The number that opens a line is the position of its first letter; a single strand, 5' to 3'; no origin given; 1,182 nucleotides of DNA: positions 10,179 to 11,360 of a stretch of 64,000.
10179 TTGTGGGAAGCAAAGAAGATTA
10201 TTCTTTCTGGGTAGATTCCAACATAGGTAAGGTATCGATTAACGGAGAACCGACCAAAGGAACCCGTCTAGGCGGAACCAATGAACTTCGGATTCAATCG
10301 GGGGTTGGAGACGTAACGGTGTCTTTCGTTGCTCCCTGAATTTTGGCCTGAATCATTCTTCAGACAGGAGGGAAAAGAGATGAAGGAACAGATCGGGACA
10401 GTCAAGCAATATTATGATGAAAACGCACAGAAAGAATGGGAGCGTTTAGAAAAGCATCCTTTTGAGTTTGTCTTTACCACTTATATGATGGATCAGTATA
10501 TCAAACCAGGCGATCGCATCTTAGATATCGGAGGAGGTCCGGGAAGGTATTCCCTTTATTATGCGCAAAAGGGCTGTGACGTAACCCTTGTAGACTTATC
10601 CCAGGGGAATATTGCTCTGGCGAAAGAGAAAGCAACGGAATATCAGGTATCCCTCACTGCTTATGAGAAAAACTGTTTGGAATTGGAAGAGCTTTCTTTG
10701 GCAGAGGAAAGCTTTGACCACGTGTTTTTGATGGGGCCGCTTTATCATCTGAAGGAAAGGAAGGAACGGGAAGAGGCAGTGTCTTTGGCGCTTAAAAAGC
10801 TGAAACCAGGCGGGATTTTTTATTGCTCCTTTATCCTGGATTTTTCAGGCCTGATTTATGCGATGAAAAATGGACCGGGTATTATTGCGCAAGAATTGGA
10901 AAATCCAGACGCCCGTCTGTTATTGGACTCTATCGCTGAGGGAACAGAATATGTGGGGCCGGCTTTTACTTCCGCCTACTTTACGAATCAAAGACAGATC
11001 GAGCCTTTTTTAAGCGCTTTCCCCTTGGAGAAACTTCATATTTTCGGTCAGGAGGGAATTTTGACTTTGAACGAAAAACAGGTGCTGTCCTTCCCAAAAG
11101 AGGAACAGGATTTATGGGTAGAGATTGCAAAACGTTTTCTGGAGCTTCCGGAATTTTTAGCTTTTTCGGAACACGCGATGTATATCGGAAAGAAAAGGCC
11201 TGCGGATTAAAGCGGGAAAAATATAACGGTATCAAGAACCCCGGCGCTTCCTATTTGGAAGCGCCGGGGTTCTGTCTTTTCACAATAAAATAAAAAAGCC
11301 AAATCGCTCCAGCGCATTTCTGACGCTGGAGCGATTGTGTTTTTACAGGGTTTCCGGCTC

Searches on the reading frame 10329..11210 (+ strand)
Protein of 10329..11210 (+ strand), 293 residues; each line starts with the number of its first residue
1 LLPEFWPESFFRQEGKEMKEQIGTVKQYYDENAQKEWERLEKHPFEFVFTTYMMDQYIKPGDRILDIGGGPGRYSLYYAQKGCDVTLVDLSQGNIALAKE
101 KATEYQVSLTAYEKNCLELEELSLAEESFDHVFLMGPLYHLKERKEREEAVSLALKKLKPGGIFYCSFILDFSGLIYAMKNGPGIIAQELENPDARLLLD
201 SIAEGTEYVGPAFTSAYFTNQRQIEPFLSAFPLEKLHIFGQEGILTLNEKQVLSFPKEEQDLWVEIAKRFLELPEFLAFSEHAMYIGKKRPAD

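Call 51: search_protein_families(library=pfam, proteins=[window:10329-11210:+])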
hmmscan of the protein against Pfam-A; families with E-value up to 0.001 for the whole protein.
window:10329-11210:+ (293 aa): 11 families
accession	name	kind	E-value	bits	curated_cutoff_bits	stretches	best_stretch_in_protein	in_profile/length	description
PF08241.18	Methyltransf_11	-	5.5e-17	62.6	21.2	1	65-166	1-95/95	Methyltransferase domain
PF13649.12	Methyltransf_25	-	7.7e-17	62.2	27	1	64-162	1-97/97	Methyltransferase domain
PF08242.18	Methyltransf_12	-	9.5e-12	45.9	30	1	65-164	1-98/98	Methyltransferase domain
PF13847.12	Methyltransf_31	-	2.2e-11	44.1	27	1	58-167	1-110/145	Methyltransferase domain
PF13489.12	Methyltransf_23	-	8.6e-10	39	27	1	57-170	19-120/164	Methyltransferase domain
PF03848.20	TehB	-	4.7e-06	26.6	20.4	1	57-135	28-102/193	Tellurite resistance protein TehB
PF02353.26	CMAS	-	1.9e-05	24.6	27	1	57-168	59-166/273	Mycolic acid cyclopropane synthetase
PF01209.24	Ubie_methyltran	-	2.3e-05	24.3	20.1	1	57-173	44-155/233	ubiE/COQ5 methyltransferase family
PF05175.20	MTS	-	6.1e-05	23.2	23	1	60-164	31-136/170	Methyltransferase small domain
PF08003.17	Methyltransf_9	-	7.2e-05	22.3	23.8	1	61-145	116-199/315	Protein of unknown function (DUF1698)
PF01728.25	FtsJ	-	0.00055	20.3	24.1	0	57-166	18-137/181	FtsJ-like methyltransferase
